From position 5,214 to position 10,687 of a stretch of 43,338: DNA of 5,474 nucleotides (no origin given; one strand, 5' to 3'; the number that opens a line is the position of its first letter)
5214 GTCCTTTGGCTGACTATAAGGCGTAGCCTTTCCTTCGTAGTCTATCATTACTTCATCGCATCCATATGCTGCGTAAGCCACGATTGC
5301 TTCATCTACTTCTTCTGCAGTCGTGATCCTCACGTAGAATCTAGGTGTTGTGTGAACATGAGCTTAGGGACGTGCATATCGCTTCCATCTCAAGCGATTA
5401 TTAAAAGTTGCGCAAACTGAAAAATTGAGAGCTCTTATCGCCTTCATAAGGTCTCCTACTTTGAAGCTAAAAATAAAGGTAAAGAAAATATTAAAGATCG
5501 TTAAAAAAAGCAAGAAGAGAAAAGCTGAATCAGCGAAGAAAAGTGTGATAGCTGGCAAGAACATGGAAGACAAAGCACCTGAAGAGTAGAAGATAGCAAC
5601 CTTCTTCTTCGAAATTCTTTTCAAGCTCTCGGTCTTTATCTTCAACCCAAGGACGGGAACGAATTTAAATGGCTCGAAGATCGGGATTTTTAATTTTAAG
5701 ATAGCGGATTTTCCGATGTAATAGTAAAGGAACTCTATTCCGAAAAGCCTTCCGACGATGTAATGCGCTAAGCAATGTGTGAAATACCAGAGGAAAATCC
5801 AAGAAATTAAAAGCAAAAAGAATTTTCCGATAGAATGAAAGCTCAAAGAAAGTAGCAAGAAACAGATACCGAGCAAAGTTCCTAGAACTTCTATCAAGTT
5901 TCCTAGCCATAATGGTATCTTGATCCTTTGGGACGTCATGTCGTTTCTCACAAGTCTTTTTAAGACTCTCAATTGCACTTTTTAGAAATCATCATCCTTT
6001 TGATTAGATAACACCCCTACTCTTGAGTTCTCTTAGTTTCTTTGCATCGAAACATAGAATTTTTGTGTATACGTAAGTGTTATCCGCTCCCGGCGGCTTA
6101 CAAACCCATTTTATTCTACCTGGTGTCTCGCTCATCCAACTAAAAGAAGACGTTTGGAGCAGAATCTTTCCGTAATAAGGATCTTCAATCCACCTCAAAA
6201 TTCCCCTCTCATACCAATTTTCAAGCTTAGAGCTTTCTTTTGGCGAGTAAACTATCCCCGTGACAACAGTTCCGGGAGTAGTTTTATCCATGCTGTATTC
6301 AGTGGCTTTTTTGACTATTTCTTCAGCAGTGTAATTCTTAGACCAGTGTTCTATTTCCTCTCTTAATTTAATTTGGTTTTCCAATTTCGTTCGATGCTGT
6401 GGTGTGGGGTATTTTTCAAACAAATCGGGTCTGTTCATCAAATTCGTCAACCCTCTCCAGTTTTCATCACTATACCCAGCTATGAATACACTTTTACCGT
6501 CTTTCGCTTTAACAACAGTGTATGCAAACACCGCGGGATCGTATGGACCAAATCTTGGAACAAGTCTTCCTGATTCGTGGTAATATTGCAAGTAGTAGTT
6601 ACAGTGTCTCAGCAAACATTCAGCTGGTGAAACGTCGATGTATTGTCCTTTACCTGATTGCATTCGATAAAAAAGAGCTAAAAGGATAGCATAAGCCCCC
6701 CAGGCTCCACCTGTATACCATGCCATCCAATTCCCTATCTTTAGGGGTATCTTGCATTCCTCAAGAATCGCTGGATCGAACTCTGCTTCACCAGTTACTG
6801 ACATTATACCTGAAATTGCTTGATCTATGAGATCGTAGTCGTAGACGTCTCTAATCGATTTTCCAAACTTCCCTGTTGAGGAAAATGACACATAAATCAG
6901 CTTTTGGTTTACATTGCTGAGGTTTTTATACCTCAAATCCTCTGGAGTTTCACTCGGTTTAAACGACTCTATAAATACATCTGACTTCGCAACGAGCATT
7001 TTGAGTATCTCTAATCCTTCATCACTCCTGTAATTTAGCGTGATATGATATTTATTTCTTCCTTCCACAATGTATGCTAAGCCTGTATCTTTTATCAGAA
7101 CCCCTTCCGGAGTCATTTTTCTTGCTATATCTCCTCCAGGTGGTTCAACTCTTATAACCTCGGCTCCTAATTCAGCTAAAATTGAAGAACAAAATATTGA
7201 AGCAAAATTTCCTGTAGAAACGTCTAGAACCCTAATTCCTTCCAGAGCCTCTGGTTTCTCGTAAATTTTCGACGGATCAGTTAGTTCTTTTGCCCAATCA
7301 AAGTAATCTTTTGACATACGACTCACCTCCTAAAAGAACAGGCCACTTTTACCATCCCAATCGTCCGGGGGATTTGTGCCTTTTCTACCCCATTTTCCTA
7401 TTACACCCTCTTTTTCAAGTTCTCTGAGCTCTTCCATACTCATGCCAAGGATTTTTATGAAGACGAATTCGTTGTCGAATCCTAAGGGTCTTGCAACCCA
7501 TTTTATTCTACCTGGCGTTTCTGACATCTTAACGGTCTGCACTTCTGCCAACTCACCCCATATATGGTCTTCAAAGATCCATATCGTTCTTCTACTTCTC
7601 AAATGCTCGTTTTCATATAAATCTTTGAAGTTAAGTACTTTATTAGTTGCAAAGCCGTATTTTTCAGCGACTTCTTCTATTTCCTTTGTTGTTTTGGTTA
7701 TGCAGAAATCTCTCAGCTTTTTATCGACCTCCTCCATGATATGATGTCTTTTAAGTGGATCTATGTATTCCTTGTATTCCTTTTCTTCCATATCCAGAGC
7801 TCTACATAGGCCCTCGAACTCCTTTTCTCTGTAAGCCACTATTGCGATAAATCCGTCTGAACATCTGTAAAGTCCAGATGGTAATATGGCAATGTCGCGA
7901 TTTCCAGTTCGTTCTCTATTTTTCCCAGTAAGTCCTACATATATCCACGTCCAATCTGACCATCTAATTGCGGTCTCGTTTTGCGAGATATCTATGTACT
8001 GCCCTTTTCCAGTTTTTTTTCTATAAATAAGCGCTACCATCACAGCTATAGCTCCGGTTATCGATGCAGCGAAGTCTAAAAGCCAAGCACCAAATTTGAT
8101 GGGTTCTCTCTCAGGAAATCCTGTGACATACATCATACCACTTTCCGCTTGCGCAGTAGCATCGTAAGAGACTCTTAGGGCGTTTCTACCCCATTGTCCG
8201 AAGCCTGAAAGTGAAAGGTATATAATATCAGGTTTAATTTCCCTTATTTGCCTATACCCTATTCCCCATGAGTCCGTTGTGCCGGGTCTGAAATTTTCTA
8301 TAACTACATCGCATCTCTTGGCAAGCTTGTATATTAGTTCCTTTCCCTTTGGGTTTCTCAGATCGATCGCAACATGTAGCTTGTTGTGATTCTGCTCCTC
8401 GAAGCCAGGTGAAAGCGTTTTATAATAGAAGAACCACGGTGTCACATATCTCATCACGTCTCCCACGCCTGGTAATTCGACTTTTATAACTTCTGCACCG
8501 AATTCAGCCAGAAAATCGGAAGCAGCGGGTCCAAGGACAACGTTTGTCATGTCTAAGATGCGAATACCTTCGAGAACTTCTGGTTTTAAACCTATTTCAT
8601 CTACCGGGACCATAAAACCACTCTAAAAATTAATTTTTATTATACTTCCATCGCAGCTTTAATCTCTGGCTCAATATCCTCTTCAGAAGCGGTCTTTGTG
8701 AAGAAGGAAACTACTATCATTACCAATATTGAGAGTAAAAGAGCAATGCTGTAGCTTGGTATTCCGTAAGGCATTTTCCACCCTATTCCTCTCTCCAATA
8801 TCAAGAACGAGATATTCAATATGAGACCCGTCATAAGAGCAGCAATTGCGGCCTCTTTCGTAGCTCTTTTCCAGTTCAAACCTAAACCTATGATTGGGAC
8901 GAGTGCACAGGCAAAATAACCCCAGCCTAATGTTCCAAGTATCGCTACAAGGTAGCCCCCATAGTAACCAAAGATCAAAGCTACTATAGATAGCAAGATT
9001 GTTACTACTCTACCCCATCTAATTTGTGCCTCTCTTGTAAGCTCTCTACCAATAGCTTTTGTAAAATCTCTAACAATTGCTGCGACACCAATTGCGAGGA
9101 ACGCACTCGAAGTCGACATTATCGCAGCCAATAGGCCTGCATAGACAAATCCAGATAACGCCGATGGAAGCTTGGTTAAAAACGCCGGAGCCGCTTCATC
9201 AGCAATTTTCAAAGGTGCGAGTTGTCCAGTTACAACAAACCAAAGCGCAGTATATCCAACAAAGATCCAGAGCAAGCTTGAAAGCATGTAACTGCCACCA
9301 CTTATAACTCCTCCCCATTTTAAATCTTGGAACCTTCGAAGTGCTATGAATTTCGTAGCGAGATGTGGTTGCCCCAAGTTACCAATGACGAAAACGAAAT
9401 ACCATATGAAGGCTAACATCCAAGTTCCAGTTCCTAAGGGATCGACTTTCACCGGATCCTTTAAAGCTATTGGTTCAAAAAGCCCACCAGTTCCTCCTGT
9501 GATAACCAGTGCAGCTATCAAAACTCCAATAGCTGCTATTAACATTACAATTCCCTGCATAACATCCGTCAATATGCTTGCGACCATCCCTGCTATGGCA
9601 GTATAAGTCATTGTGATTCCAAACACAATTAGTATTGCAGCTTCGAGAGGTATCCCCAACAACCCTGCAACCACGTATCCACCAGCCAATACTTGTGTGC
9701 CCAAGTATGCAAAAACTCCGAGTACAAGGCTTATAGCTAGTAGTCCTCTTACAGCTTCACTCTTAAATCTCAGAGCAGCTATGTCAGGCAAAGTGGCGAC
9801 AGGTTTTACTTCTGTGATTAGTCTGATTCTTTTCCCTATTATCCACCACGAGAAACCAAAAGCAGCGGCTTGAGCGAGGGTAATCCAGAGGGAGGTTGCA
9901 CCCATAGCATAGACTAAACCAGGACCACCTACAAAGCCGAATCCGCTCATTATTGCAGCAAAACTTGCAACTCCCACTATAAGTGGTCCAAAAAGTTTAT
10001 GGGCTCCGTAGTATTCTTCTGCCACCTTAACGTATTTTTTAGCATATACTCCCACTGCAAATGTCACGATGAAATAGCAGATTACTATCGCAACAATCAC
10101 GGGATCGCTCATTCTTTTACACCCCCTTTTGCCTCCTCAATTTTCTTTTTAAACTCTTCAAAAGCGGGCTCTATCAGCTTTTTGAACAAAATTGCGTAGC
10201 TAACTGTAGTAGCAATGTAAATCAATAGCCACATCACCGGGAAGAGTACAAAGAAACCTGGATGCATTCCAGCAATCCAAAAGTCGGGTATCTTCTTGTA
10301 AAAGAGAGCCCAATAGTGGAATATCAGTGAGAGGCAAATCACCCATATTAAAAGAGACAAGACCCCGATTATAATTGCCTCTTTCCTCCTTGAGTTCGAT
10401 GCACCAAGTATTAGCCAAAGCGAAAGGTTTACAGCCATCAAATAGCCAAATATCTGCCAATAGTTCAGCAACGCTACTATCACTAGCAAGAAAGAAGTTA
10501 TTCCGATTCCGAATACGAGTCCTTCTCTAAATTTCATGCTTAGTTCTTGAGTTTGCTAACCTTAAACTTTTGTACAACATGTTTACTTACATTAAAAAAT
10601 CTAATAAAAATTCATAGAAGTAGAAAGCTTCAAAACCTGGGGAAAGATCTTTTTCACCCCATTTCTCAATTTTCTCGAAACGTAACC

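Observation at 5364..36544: Candidate new pathway: hydration, retro-aldol cleavage and ketone carboxylation to bypass blocked beta-oxidation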

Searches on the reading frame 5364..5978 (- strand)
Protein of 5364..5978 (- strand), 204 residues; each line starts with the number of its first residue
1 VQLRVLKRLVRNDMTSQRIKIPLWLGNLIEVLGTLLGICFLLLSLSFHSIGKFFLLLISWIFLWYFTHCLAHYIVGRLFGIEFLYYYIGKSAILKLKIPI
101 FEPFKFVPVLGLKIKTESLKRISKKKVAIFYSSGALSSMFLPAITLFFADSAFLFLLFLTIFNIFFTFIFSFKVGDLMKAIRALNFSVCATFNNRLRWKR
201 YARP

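Call 3: search_protein_families(library=pfam, proteins=[window:5364-5978:-], max_evalue=0.00001)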
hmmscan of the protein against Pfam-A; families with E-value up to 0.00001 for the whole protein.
window:5364-5978:- (204 aa): 0 families

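Call 57: search_protein_families(library=ncbifam, proteins=[window:5364-5978:-], max_evalue=1e-8)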
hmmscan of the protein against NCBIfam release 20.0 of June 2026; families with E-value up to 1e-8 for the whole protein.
window:5364-5978:- (204 aa): 0 families
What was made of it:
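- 5364..5978 (-): 204-aa ORF of unknown function at the edge of the island; membership doubtful. No Pfam or NCBIfam match (calls 3, 57).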

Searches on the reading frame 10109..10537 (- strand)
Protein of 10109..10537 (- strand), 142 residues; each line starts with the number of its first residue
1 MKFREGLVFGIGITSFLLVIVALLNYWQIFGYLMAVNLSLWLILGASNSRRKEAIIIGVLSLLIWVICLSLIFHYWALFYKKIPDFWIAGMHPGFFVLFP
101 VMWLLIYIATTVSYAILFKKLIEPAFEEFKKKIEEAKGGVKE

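Call 3: search_protein_families(library=pfam, proteins=[window:10109-10537:-], max_evalue=0.00001)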
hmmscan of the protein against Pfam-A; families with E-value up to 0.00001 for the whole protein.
window:10109-10537:- (142 aa): 0 families

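Call 57: search_protein_families(library=ncbifam, proteins=[window:10109-10537:-], max_evalue=1e-8)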
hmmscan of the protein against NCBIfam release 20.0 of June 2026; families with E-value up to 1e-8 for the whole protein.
window:10109-10537:- (142 aa): 0 families
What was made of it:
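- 10109..10537 (-): 142-aa ORF whose start overlaps the end of the symporter gene; possibly its small subunit. No family match (calls 3, 57).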
